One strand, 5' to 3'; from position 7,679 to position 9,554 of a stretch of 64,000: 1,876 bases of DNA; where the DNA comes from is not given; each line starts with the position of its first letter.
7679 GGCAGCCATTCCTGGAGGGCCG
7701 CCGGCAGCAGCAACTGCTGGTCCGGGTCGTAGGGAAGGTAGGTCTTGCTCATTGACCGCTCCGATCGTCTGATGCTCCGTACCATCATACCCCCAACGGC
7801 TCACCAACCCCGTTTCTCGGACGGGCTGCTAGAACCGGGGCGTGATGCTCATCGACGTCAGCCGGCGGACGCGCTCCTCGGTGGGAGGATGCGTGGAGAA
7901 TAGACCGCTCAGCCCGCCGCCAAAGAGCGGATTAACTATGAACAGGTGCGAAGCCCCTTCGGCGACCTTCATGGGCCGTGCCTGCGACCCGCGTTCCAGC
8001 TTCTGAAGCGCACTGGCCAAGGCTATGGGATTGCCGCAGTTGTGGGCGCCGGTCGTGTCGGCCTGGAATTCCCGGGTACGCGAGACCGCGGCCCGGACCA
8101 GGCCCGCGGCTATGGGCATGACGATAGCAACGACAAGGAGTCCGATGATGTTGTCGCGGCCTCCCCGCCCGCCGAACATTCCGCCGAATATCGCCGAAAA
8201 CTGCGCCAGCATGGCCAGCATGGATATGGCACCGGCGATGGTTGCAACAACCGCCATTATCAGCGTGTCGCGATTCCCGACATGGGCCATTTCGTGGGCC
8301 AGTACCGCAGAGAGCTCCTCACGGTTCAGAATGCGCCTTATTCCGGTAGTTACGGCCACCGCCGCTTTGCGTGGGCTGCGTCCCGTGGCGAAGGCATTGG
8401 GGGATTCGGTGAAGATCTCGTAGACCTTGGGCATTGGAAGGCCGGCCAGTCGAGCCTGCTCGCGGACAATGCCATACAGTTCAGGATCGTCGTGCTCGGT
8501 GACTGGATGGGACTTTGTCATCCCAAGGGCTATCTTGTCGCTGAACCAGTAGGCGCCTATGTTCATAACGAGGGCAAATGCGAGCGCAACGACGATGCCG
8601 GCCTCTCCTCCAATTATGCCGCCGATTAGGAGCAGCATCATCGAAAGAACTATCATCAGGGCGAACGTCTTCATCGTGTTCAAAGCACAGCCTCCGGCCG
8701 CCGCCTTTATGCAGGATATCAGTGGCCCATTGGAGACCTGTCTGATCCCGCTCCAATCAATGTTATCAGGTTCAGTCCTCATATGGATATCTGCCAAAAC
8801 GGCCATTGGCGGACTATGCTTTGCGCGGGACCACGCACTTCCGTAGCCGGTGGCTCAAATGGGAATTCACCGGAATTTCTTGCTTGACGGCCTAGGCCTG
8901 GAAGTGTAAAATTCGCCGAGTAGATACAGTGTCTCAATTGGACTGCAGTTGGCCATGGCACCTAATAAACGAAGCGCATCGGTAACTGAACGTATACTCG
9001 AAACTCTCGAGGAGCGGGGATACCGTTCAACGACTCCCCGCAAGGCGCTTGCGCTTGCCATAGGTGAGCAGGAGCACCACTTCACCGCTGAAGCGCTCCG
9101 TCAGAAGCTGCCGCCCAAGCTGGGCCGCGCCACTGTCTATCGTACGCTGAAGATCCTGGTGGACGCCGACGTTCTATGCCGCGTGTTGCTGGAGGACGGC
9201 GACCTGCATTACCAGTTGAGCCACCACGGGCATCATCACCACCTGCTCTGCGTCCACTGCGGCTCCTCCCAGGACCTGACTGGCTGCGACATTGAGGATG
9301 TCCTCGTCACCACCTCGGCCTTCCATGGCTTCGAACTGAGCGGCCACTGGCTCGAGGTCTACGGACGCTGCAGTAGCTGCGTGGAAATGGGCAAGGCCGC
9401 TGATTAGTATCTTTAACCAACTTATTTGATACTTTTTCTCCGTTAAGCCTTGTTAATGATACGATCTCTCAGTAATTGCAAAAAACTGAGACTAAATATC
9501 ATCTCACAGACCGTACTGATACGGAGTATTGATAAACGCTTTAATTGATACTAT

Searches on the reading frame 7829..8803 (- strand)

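Call 3: search_protein_families(library=pfam, proteins=[window:7829-8803:-], max_evalue=0.01)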
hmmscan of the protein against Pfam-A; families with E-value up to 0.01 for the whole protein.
window:7829-8803:- (324 aa): 1 family
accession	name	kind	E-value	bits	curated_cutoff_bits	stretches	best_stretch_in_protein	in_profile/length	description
PF01435.24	Peptidase_M48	-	7.5e-34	117.6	20.3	1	104-318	2-185/186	Peptidase family M48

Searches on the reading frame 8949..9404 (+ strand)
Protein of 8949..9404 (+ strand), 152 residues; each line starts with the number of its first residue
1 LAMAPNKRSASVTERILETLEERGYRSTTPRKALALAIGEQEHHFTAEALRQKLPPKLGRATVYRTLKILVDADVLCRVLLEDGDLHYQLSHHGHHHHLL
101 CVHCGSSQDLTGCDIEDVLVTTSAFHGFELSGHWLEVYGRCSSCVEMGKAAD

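Call 3: search_protein_families(library=pfam, proteins=[window:8949-9404:+], max_evalue=0.01)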
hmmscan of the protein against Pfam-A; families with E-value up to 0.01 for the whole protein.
window:8949-9404:+ (152 aa): 1 family
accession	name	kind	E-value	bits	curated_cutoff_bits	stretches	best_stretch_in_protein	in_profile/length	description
PF01475.25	FUR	-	9.6e-24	84.3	23.1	1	22-138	1-121/121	Ferric uptake regulator family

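Call 38: search_protein_families(library=ncbifam, proteins=[window:8949-9404:+], max_evalue=0.00001)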
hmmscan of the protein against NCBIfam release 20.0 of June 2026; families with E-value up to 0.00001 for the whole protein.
window:8949-9404:+ (152 aa): 9 families
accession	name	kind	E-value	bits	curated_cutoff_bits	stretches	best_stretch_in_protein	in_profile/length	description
NF051892.1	TransRegFurBacil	equivalog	5.3e-21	75.2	220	1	13-146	5-145/149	ferric iron uptake transcriptional regulator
NF006999.0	PRK09462.1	equivalog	1.3e-17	63.8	146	1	19-144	7-138/148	ferric iron uptake transcriptional regulator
NF052545.1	TransRegPerRClab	equivalog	1.3e-16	60.9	180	1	15-146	3-136/138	transcriptional regulator PerR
NF051891.1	TransRegFurHelico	equivalog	2e-12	47.2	200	1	11-146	9-147/148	ferric iron uptake transcriptional regulator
NF047406.1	TransRegPerRTherm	equivalog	5.1e-12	46.1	200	1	26-146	5-127/130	manganese-dependent transcriptional regulator PerR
NF008646.0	PRK11639.1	equivalog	4e-09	36.4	167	1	24-148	21-150/171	zinc uptake transcriptional repressor Zur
NF045678.1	TransRegIrrA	equivalog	5.3e-09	36.1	150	1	13-115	6-111/138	iron response transcriptional regulator IrrA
NF045677.1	FeRespRegIrr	equivalog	6e-08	32.8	170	1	18-100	2-88/127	Fur family transcriptional regulator Irr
NF047462.1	FUR_perox_PerRA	exception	8.4e-08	32.8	200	1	14-109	6-103/142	peroxide-responsive transcriptional repressor PerRA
